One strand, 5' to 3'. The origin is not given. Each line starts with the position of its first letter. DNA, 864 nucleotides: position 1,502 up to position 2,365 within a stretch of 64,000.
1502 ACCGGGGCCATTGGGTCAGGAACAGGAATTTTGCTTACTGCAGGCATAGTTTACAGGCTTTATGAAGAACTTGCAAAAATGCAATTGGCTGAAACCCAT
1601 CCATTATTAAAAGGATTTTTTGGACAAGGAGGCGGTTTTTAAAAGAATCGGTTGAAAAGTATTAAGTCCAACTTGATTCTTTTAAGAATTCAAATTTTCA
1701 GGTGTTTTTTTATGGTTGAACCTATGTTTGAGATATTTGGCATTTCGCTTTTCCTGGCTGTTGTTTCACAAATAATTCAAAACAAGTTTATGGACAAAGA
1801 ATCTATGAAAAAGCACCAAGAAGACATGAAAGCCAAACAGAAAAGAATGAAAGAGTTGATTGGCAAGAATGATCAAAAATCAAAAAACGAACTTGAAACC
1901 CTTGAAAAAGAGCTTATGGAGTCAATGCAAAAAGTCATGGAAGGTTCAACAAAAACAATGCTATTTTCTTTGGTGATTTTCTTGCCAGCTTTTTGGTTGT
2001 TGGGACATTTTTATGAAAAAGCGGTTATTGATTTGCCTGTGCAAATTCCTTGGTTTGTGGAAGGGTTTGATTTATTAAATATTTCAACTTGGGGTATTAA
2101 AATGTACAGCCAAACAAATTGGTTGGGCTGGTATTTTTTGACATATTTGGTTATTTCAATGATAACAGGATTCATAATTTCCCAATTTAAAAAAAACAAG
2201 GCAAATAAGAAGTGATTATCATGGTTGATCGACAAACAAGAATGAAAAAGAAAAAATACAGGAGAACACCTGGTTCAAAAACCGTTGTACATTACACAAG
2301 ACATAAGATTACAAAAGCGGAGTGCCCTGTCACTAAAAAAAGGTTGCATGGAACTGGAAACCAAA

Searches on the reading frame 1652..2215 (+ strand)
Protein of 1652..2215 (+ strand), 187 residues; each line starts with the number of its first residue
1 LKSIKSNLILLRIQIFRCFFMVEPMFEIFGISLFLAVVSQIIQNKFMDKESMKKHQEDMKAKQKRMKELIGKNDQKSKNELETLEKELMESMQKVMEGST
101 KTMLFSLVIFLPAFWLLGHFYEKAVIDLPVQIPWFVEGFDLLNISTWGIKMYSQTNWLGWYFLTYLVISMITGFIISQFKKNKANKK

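Call 108: search_protein_families(library=pfam, proteins=[window:1652-2215:+], max_evalue=0.001)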
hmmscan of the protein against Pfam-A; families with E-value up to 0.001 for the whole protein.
window:1652-2215:+ (187 aa): 2 families
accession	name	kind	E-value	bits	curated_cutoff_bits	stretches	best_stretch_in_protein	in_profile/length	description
PF01956.21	EMC3_TMCO1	-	3.2e-20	73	27.1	1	23-175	14-164/169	Integral membrane protein EMC3/TMCO1-like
PF13858.11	DUF4199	-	2.8e-06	28.3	32.3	1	28-112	73-158/165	Protein of unknown function (DUF4199)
